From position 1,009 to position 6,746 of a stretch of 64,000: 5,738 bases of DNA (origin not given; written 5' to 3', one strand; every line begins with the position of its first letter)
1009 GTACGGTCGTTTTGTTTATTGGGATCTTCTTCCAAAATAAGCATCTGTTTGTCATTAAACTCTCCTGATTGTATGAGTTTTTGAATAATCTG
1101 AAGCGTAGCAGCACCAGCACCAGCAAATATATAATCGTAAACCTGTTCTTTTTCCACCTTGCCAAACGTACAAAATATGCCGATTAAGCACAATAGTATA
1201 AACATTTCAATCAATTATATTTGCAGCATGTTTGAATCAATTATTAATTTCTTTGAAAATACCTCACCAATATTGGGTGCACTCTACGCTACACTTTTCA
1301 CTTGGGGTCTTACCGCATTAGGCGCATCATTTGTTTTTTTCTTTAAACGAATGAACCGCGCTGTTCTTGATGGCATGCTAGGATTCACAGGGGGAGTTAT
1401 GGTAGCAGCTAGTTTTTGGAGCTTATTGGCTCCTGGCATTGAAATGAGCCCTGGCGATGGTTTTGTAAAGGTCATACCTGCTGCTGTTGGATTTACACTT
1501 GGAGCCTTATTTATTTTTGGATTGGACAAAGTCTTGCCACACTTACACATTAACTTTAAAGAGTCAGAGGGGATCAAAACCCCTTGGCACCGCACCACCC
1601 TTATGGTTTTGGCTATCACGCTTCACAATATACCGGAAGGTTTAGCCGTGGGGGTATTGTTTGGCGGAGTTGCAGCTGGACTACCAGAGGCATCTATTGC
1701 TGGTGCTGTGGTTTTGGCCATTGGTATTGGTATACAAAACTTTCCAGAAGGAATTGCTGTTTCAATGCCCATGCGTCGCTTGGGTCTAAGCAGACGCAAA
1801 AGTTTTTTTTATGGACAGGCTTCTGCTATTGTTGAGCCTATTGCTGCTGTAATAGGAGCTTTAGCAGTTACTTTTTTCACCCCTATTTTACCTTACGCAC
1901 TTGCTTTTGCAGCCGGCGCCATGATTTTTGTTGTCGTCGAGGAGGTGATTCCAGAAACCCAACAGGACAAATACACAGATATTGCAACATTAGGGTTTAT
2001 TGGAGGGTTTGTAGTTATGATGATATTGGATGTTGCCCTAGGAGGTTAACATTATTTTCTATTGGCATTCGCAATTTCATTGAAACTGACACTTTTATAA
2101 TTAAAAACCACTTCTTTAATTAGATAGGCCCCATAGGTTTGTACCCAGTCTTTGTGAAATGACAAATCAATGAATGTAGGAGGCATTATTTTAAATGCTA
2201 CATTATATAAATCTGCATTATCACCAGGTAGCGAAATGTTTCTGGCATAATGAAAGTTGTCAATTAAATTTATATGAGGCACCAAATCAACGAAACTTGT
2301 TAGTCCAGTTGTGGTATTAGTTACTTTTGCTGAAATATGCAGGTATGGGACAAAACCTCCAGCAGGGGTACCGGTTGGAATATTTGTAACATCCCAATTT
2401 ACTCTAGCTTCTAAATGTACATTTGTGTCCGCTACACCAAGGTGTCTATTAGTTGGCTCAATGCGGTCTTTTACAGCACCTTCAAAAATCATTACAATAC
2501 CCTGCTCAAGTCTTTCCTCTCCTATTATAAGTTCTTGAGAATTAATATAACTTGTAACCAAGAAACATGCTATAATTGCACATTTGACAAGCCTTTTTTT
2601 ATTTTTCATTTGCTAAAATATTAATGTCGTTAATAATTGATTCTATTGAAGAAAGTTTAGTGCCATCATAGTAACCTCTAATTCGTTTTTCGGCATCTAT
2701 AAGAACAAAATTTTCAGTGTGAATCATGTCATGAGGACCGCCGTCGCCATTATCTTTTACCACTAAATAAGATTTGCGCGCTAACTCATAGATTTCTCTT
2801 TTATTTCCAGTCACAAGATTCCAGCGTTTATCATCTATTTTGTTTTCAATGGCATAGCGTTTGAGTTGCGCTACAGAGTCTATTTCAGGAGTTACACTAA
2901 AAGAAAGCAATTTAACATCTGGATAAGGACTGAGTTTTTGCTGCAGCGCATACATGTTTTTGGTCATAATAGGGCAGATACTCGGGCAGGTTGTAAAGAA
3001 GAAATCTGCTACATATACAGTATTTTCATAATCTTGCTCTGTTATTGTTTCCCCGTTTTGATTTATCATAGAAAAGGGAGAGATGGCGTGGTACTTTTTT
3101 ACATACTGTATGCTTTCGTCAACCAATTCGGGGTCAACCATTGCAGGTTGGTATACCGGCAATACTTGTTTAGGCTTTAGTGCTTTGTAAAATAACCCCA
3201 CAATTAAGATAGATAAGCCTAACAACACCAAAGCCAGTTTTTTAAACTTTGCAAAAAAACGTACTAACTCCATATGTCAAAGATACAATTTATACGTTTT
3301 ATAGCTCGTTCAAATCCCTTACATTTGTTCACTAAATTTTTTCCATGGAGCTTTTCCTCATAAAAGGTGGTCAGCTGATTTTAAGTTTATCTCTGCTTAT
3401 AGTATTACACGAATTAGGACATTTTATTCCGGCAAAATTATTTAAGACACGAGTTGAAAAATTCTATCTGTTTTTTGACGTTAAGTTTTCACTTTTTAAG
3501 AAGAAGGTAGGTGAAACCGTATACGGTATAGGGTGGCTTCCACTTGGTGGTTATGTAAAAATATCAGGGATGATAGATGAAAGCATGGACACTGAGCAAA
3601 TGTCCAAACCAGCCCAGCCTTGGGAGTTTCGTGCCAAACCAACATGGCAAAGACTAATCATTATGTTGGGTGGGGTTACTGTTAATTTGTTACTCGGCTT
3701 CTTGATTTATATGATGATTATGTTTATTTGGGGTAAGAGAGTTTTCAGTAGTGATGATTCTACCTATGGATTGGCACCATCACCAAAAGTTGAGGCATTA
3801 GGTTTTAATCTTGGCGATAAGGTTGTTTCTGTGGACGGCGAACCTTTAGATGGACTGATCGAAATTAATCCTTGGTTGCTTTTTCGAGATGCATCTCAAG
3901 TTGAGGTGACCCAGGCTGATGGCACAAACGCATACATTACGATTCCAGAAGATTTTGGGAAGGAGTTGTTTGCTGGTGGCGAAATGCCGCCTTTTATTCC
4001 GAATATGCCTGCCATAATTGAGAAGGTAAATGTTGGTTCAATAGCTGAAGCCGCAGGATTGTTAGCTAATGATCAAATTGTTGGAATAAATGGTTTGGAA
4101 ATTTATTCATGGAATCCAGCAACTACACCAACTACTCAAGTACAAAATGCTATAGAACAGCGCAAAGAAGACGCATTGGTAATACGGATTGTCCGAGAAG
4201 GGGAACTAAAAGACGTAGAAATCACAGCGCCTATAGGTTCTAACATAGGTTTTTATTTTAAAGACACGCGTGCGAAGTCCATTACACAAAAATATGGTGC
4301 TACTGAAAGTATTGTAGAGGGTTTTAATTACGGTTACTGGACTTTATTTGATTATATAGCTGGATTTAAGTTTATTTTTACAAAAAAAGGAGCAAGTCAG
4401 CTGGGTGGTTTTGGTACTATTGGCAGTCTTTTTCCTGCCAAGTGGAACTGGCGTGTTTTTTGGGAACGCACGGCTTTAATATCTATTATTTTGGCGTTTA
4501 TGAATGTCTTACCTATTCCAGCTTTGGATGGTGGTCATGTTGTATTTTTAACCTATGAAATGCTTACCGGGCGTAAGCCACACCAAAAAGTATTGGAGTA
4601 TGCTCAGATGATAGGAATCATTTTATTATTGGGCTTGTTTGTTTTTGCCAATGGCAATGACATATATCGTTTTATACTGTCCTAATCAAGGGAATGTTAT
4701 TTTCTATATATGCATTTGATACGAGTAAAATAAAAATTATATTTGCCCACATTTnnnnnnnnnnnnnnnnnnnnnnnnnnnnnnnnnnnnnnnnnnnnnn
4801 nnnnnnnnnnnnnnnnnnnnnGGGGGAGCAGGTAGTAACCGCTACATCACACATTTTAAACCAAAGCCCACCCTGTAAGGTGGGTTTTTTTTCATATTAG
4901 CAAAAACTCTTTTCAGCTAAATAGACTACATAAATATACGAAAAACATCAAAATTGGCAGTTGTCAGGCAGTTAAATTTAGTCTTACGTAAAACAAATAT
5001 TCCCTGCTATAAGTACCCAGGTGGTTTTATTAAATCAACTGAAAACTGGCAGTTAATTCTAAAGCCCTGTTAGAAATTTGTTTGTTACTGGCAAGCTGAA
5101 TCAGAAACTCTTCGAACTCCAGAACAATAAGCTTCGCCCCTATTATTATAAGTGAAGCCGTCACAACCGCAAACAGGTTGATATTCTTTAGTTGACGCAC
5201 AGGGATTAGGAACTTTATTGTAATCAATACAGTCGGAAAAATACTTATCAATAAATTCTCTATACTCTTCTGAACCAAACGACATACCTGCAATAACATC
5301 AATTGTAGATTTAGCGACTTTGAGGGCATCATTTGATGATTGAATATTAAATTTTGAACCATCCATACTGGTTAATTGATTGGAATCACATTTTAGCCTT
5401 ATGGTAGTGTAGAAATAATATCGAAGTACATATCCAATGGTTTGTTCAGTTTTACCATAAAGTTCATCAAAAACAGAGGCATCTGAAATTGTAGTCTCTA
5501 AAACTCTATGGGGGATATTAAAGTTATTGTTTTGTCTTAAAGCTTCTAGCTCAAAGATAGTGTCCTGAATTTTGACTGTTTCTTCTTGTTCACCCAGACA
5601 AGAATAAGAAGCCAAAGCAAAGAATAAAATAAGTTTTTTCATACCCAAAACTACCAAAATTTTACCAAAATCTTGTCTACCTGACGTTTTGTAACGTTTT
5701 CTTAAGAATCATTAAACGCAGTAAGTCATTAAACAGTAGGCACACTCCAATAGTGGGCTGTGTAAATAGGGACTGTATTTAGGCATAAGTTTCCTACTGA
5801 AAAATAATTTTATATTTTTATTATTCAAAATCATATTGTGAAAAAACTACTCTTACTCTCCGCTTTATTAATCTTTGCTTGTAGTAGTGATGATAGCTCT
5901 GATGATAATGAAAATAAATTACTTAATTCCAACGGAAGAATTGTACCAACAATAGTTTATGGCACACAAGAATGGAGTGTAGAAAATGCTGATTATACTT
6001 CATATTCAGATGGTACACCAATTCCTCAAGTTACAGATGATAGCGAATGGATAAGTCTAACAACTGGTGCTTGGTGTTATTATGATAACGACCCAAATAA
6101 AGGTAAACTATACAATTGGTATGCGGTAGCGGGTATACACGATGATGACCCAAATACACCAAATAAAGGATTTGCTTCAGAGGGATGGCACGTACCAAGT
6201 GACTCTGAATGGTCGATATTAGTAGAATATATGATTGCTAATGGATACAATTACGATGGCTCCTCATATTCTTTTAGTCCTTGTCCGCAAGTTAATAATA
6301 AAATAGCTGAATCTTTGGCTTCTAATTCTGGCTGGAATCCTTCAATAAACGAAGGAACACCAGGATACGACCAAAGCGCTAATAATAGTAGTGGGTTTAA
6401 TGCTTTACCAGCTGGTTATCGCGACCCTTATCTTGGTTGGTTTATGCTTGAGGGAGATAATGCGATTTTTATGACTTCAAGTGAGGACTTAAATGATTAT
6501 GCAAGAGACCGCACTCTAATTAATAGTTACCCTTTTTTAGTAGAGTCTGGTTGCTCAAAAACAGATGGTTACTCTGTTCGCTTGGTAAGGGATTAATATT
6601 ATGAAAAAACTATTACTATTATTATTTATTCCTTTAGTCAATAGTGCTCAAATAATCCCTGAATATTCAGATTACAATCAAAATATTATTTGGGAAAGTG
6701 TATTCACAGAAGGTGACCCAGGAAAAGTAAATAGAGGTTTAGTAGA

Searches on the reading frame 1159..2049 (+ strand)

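Call 13: search_protein_families(library=pfam, proteins=[window:1159-2049:+], max_evalue=0.001)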
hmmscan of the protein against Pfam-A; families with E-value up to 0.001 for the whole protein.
window:1159-2049:+ (296 aa): 1 family
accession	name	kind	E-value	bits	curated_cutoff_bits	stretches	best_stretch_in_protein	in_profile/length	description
PF02535.28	Zip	-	9.2e-22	78.1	35.1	2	145-290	177-322/323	ZIP Zinc transporter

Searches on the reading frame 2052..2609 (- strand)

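Call 13: search_protein_families(library=pfam, proteins=[window:2052-2609:-], max_evalue=0.001)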
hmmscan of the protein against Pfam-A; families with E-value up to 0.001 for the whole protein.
window:2052-2609:- (185 aa): 1 family
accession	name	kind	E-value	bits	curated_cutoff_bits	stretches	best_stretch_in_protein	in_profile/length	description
PF10634.15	Iron_transport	-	1.6e-29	103.5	21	1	25-173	3-145/150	Fe2+ transport protein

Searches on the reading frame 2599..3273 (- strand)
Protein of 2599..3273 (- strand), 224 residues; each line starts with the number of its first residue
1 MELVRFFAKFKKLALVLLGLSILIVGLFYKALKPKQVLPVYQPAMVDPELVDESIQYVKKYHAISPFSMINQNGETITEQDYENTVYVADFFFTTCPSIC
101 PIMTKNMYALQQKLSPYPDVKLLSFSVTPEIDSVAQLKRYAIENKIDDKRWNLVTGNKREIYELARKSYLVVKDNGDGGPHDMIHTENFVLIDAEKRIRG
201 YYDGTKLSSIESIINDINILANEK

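Call 13: search_protein_families(library=pfam, proteins=[window:2599-3273:-], max_evalue=0.001)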
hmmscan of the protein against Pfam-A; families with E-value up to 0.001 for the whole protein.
window:2599-3273:- (224 aa): 1 family
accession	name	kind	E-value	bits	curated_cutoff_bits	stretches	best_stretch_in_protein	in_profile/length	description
PF02630.20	SCO1-SenC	-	3e-28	98.9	22.8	1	65-197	2-133/134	SCO1/SenC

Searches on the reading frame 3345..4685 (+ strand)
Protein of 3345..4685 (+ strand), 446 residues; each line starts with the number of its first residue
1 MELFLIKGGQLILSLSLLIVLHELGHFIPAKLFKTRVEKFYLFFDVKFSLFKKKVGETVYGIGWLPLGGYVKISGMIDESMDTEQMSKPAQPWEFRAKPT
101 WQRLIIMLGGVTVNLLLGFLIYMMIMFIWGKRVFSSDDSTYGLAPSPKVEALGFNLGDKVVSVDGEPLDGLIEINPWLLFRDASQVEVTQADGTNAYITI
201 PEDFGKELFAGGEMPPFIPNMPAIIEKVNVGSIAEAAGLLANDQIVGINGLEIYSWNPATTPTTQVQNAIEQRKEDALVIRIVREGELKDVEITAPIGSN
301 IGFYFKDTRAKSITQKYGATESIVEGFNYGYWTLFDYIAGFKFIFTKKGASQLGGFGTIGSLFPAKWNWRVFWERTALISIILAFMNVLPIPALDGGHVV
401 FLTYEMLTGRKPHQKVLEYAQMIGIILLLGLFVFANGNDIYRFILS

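Call 13: search_protein_families(library=pfam, proteins=[window:3345-4685:+], max_evalue=0.001)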
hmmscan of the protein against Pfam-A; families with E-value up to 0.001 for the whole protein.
window:3345-4685:+ (446 aa): 5 families
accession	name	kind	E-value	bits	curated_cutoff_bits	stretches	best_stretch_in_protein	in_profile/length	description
PF02163.28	Peptidase_M50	-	1e-46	159.5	27.2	1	11-430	2-220/221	Peptidase family M50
PF17820.7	PDZ_6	-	1.5e-11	44.3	27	1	224-284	1-54/54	PDZ domain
PF00595.29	PDZ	-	1.2e-07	32.4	23.2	1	220-257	24-61/81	PDZ domain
PF13180.12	PDZ_2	-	1.9e-07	31.7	27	1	223-294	14-79/80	PDZ domain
PF21558.3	Pept_S41_N_bact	-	1.8e-05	25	27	0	137-169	3-35/87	Bacteroidetes, Peptidase, S41 family, N-terminal domain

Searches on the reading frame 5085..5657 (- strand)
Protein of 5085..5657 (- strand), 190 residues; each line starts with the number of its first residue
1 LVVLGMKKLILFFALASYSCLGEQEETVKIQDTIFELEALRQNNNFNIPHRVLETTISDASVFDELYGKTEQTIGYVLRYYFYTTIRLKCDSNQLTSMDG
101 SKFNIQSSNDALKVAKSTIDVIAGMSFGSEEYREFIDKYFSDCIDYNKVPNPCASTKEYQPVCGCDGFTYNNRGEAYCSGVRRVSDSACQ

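Call 12: search_protein_families(library=pfam, proteins=[window:5085-5657:-], max_evalue=0.1)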
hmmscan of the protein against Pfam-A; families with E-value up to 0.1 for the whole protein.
window:5085-5657:- (190 aa): 2 families
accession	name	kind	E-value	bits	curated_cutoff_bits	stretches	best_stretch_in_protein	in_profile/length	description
PF00050.26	Kazal_1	-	0.00046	20.6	21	1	147-173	5-27/49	Kazal-type serine protease inhibitor domain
PF03357.26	Snf7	-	0.0028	17.8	27.3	1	93-131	55-93/171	Snf7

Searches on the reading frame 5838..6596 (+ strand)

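Call 12: search_protein_families(library=pfam, proteins=[window:5838-6596:+], max_evalue=0.1)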
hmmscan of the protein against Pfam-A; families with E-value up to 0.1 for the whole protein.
window:5838-6596:+ (252 aa): 1 family
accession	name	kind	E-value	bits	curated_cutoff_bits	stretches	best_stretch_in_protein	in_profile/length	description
PF09603.15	Fib_succ_major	-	1.3e-29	104.3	33.9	1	41-251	3-187/187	Fibrobacter succinogenes major domain (Fib_succ_major)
